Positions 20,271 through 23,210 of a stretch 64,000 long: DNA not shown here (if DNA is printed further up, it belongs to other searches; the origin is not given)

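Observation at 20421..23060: Signal-peptide-bearing fusion of an M14 zinc carboxypeptidase with an argininosuccinate-lyase-like domain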

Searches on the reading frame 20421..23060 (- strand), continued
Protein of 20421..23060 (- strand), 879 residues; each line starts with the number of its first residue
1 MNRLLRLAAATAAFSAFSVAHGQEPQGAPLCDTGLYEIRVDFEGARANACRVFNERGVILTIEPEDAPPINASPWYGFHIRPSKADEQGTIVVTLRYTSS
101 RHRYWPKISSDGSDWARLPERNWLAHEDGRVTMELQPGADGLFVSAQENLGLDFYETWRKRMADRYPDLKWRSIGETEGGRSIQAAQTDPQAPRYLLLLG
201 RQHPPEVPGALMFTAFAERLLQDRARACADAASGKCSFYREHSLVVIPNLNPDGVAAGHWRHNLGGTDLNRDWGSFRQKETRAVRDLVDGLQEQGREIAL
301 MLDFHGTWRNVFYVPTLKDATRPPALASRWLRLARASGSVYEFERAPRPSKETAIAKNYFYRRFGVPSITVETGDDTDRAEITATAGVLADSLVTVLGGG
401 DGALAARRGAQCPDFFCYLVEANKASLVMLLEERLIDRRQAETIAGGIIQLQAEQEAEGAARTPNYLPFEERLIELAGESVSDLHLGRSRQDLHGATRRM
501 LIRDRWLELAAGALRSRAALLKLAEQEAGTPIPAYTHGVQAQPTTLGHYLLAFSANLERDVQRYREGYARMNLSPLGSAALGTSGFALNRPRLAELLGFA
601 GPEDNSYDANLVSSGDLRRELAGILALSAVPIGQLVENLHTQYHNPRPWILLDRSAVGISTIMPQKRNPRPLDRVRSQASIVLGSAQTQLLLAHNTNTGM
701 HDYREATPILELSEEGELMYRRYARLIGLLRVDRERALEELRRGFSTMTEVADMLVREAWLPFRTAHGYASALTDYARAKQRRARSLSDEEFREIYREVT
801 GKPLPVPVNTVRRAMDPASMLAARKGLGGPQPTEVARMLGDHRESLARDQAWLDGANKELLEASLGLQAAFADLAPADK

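Call 13: search_solved_structures(query=window:20421-23060:-, max_evalue=0.001, show_alignments=1)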
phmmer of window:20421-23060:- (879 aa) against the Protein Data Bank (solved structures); distinct sequences matched with E-value up to 0.001: 36.
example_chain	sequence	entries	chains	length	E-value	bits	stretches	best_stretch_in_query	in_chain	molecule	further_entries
6g3d_A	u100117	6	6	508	3.9e-61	210.9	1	416-868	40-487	Argininosuccinate lyase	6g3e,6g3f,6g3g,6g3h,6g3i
6rx8_A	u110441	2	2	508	1.4e-60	209.1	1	416-868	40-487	Argininosuccinate lyase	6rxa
9ggi_A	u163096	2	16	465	2.9e-35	125.3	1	422-795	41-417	Argininosuccinate lyase, chloroplastic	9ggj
6iem_A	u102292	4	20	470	3.3e-34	121.9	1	398-844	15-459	Argininosuccinate lyase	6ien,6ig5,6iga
2e9f_A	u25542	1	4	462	4e-34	121.6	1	398-794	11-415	Argininosuccinate lyase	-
1tj7_A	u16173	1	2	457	1.4e-33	119.8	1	469-836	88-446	Argininosuccinate lyase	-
1auw_A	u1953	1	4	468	7.2e-26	94.3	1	469-798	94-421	DELTA 2 CRYSTALLIN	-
1hy1_A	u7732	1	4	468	7.5e-26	94.2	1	467-798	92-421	DELTA CRYSTALLIN II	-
1u15_A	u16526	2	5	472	1.1e-25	93.7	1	466-795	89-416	Delta crystallin I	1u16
1aos_A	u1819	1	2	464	1.4e-25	93.4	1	436-795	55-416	ARGININOSUCCINATE LYASE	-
1k7w_A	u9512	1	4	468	1.4e-25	93.4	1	467-798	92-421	delta 2 crystallin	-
1hy0_A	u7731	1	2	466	2.1e-25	92.7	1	468-795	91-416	DELTA CRYSTALLIN I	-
1tju_A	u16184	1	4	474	2.8e-25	92.3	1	467-799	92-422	Delta crystallin II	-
1k62_A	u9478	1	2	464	4.9e-25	91.5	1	436-795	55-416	Argininosuccinate Lyase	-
1tjv_A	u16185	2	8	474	5.2e-25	91.4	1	467-799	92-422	Delta crystallin II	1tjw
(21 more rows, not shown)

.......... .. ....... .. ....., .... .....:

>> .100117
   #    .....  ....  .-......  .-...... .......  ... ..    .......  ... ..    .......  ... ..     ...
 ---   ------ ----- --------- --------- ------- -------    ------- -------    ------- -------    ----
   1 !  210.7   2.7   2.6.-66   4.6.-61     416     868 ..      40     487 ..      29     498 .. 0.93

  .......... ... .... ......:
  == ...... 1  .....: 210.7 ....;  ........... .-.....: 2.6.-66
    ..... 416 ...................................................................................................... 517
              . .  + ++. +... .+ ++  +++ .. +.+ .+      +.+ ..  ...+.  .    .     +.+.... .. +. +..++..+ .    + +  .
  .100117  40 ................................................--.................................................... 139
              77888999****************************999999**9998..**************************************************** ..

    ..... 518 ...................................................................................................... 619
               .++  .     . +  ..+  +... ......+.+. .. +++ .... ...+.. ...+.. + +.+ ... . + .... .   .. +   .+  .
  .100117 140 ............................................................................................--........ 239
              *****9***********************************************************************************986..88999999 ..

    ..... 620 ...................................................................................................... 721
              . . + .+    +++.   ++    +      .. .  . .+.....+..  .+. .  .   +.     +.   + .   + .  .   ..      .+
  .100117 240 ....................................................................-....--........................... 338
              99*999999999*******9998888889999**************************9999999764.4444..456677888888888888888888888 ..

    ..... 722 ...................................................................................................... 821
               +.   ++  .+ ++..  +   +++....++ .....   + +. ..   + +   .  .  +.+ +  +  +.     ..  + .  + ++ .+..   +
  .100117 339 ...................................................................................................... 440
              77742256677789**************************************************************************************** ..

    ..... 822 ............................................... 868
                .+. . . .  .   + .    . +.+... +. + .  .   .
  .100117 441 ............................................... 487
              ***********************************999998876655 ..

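Call 21: find_related_loci(query=A1, collection=genome_contigs, flank=10000)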
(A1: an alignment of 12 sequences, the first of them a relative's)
Query A1 (879 aa) in genome_contigs; peptide patterns used: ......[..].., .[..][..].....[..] (x = any residue, [..] = any of these).
600 stretches matched a pattern (row limit reached: there are more); 586 encode a relative of the query (tblastn E <= 1e-3); the best 80 are kept; 80 distinct loci.
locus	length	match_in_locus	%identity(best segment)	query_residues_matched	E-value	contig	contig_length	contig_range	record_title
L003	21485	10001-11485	54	379-874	6e-150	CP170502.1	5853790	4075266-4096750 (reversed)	MAG: Pseudomonadota bacterium isolate tig00000057 chromosome, complete genome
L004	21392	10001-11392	53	414-877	4e-139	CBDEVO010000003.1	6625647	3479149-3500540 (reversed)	MAG: Vicinamibacterales bacterium isolate af2fa338-4f39-4c0d-83fa-ec8062318583 genome assembly, contig: contig_3, whole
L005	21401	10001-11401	43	405-875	2e-110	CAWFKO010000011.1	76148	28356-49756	MAG: uncultured beta proteobacterium isolate MFD06435.bin.2.147 genome assembly, contig: contig_42206, whole genome shot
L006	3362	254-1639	44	418-875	4e-113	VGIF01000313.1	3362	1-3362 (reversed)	MAG: Betaproteobacteria bacterium isolate K_Offshore_80m_m2_113 K_Offshore_80m_m2_113_Ga0194132_10046771, whole genome s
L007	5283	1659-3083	44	397-875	5e-110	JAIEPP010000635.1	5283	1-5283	MAG: Xanthobacteraceae bacterium isolate co.spades.DASTOOL.2.5kb_020 c_000000404527, whole genome shotgun sequence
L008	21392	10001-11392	41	413-874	6e-106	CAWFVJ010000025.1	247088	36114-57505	MAG: uncultured Acidobacteriota bacterium isolate MFD05377.bin.1.184 genome assembly, contig: contig_98763, whole genome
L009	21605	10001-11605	42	344-874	4e-104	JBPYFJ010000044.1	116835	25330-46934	MAG: Xanthobacteraceae bacterium isolate Bin.016.fastaField_pasture_P3 k127_2609174, whole genome shotgun sequence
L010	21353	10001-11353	44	414-858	2e-102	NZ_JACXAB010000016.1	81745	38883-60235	Microvirga sp. strain BT688 NODE_16_length_81745_cov_31.856541, whole genome shotgun sequence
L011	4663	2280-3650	43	418-875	2e-99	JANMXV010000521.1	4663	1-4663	MAG: Betaproteobacteria bacterium isolate OTE_88_concoct_214 OTE_88_k141_2390438, whole genome shotgun sequence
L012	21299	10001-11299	43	418-847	3e-97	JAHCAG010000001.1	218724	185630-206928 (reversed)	MAG: Burkholderiales bacterium isolate ACE_PRO61 PRO61_1, whole genome shotgun sequence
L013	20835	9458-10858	43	413-874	2e-93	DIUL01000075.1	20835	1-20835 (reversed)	MAG TPA_asm: Acetobacteraceae bacterium UBA6159 UBA6159_contig_115089, whole genome shotgun sequence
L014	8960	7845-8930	47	418-780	6e-91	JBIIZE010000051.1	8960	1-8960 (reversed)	MAG: Burkholderiales bacterium isolate ME2005-11-08_3300042400_group2_bin9 Rohwer_bin2381_scaffold_6067_c1, whole genome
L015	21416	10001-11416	37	414-879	1e-85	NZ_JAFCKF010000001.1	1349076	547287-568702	Bradyrhizobium tropiciagri strain SZCCT0338 NODE_1, whole genome shotgun sequence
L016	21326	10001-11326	34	419-856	2e-69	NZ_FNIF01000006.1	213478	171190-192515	Paenibacillus sp. yr247, whole genome shotgun sequence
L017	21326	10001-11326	35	419-856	7e-68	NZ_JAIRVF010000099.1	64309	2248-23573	MAG: Paenibacillus sp. isolate Fux382_bin13 k119_333890, whole genome shotgun sequence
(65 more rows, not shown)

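Call 22: find_encoding_contigs(protein=P0057, flank=10000, max_places=2)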
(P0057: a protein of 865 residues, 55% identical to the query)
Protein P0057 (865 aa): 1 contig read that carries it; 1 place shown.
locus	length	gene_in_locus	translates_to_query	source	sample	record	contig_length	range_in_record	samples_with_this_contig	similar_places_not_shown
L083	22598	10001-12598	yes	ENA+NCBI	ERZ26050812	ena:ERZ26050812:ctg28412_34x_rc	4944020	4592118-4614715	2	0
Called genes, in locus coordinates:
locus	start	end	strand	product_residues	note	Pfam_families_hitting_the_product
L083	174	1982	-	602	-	PF06213:CobT, PF11775:CobT_C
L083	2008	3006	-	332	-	PF12556:CobS_N, PF07728:AAA_5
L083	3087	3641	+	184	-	PF00300:His_Phos_1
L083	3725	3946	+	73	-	-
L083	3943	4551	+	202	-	-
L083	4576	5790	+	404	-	PF13527:Acetyltransf_9, PF17668:Acetyltransf_17, PF13530:SCP2_2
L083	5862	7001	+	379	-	PF00144:Beta-lactamase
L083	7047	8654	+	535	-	PF00732:GMC_oxred_N, PF00890:FAD_binding_2 (faint), PF05199:GMC_oxred_C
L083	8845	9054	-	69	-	-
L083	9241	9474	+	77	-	-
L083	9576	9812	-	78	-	-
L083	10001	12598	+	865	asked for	PF00246:Peptidase_M14, PF24827:AstE_AspA_cat, PF00206:Lyase_1, PF14698:ASL_C2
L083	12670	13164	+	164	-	PF13452:FAS1_DH_region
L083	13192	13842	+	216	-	PF05685:Uma2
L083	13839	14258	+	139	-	-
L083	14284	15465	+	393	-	PF04909:Amidohydro_2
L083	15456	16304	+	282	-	PF00561:Abhydrolase_1, PF12146:Hydrolase_4, PF12697:Abhydrolase_6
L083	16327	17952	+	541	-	PF00501:AMP-binding, PF13193:AMP-binding_C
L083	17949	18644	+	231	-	PF00702:Hydrolase, PF13419:HAD_2 (weak)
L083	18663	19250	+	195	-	PF08327:AHSA1 (weak)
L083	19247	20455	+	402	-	PF04326:SLFN_AlbA_2, PF13749:HATPase_c_4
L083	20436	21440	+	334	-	PF01656:CbiA, PF13614:AAA_31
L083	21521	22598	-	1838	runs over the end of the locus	PF25794:SACS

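Call 23: find_encoding_contigs(protein=P0101, flank=10000, max_places=2)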
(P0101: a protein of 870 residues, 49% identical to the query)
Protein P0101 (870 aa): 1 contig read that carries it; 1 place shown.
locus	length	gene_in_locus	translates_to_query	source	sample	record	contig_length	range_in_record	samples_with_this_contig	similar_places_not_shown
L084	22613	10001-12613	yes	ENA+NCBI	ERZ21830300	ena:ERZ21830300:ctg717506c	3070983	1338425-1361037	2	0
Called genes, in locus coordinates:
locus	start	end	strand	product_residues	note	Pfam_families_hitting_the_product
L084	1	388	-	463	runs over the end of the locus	PF03553:Na_H_antiporter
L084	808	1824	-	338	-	PF00348:polyprenyl_synt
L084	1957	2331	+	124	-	PF00829:Ribosomal_L21p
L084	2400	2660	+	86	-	PF01016:Ribosomal_L27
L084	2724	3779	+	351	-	PF01018:GTP1_OBG, PF01926:MMR_HSR1, PF02421:FeoB_N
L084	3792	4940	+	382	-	PF00696:AA_kinase, PF01472:PUA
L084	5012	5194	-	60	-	PF01649:Ribosomal_S20p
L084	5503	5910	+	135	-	PF07238:PilZ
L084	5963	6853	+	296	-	PF00941:FAD_binding_5, PF03450:CO_deh_flav_C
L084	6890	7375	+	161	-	PF00111:Fer2 (weak), PF01799:Fer2_2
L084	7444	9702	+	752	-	PF01315:Ald_Xan_dh_C, PF02738:MoCoBD_1, PF20256:MoCoBD_2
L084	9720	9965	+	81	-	-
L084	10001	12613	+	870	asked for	PF00246:Peptidase_M14, PF24827:AstE_AspA_cat, PF00206:Lyase_1, PF14698:ASL_C2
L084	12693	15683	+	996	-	PF07715:Plug, PF00593:TonB_dep_Rec_b-barrel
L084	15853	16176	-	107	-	-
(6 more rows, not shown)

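Call 24: find_encoding_contigs(protein=P0118, flank=10000, max_places=2)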
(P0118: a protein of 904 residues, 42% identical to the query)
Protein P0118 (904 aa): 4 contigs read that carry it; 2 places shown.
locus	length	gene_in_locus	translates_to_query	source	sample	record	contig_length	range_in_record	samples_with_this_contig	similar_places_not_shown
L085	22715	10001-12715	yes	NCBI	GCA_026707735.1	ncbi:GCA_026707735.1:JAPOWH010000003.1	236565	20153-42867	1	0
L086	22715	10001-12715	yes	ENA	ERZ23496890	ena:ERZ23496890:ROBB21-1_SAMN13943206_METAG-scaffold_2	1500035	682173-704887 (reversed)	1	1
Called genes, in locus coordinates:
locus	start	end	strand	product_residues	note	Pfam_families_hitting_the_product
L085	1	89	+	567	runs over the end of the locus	PF07969:Amidohydro_3, PF01979:Amidohydro_1, PF07969:Amidohydro_3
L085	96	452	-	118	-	PF03960:ArsC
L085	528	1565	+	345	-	PF00296:Bac_luciferase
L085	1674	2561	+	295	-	PF00274:Glycolytic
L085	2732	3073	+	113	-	-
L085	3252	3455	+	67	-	-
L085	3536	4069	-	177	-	PF04191:PEMT, PF04140:ICMT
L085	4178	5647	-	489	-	PF00884:Sulfatase, PF01663:Phosphodiest (weak), PF16347:SGSH_C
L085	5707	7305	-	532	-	PF02776:TPP_enzyme_N, PF00205:TPP_enzyme_M, PF02775:TPP_enzyme_C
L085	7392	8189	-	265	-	PF23441:SDR, PF00106:adh_short, PF08659:KR (weak), PF13561:adh_short_C2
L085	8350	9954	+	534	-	PF00732:GMC_oxred_N, PF05199:GMC_oxred_C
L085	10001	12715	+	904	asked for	PF00246:Peptidase_M14, PF00206:Lyase_1, PF14698:ASL_C2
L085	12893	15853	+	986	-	PF07715:Plug, PF00593:TonB_dep_Rec_b-barrel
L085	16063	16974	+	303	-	PF00296:Bac_luciferase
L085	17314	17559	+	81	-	-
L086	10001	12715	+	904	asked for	PF00246:Peptidase_M14, PF00206:Lyase_1, PF14698:ASL_C2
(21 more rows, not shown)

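Call 27: search_protein_families(library=pfam, proteins=[L003:9950-11491:+, L003:11711-14671:+, L003:14671-16449:+, L003:16446-18197:+, L003:8709-9884:-, L003:7222-8628:-, L004:9920-11401:+, L004:8152-9555:+, L004:12656-14677:-, L004:6804-7862:+], max_evalue=0.0001)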
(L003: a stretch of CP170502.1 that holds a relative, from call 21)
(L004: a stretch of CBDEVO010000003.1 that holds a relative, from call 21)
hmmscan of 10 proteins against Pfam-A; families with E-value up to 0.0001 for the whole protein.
L003:9950-11491:+ (513 aa): 2 families
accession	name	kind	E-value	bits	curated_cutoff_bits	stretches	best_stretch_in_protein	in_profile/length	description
PF00206.25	Lyase_1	-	2e-31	110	27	1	106-321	82-311/312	Lyase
PF14698.11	ASL_C2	-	6.1e-11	43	27.3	1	383-458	1-67/69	Argininosuccinate lyase C-terminal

L003:11711-14671:+ (986 aa): 2 families
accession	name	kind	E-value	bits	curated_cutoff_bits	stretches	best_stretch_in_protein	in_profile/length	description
PF00593.30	TonB_dep_Rec_b-barrel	-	1e-28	101.8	27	1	453-952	68-436/436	TonB dependent receptor-like, beta-barrel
PF07715.20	Plug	-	2.5e-12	47.7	23.9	1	55-180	7-107/107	TonB-dependent Receptor Plug Domain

L003:14671-16449:+ (592 aa): 1 family
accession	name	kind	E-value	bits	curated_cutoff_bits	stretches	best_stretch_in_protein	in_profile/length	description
PF01019.26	G_glu_transpept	-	9.3e-174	579.4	27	1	69-579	2-512/512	Gamma-glutamyltranspeptidase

L003:16446-18197:+ (583 aa): 1 family
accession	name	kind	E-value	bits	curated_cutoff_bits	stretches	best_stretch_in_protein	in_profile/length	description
PF01019.26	G_glu_transpept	-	1e-165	552.9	27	1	65-567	1-512/512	Gamma-glutamyltranspeptidase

L003:8709-9884:- (391 aa): 1 family
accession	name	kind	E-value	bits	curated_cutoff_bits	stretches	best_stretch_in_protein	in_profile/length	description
PF04909.20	Amidohydro_2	-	2.8e-23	83.5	26.4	1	133-386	63-287/289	Amidohydrolase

L003:7222-8628:- (468 aa): 0 families

L004:9920-11401:+ (493 aa): 2 families
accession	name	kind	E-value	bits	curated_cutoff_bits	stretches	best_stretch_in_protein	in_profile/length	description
PF00206.25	Lyase_1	-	4.4e-35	122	27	1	44-298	39-312/312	Lyase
PF14698.11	ASL_C2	-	3.8e-11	43.7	27.3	1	359-436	1-69/69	Argininosuccinate lyase C-terminal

L004:8152-9555:+ (467 aa): 1 family
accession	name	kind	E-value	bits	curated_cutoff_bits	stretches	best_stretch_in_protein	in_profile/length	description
PF02661.23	Fic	-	3.6e-16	60.2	24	1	200-308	1-91/93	Fic/DOC family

L004:12656-14677:- (673 aa): 1 family
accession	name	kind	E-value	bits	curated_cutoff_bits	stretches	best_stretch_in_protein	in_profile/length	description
PF00753.33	Lactamase_B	-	1.4e-23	84.4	22.7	2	375-434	4-63/196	Metallo-beta-lactamase superfamily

L004:6804-7862:+ (352 aa): 8 families
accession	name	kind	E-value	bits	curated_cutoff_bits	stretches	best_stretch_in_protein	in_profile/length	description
PF25021.1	TEN_NHL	-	6e-29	101.6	27.1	2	223-310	83-180/357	Teneurin NHL domain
PF01436.27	NHL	-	1.3e-25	88.5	20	0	155-180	1-26/28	NHL repeat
PF24684.1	Vgb_lyase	-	1.2e-11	44.4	50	0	41-72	96-127/290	Virginiamycin B lyase family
PF08450.18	SGL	-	1.6e-09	38.2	26.3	0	51-96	10-37/246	SMP-30/Gluconolactonase/LRE-like region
PF20067.5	SSL_N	-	1.1e-07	32.1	18.9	0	213-238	21-45/46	Strictosidine synthase-like, N-terminal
PF23500.1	DUF7133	-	3.7e-06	26.9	27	0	41-65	328-352/385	Domain of unknown function (DUF7133)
PF21959.2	DUF6923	-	5.4e-06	26.8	27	0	221-307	95-169/234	Repeat of unknown function (DUF6923)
PF13449.12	Phytase-like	-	3.9e-05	24.1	27.6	0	106-230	11-142/284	Esterase-like activity of phytase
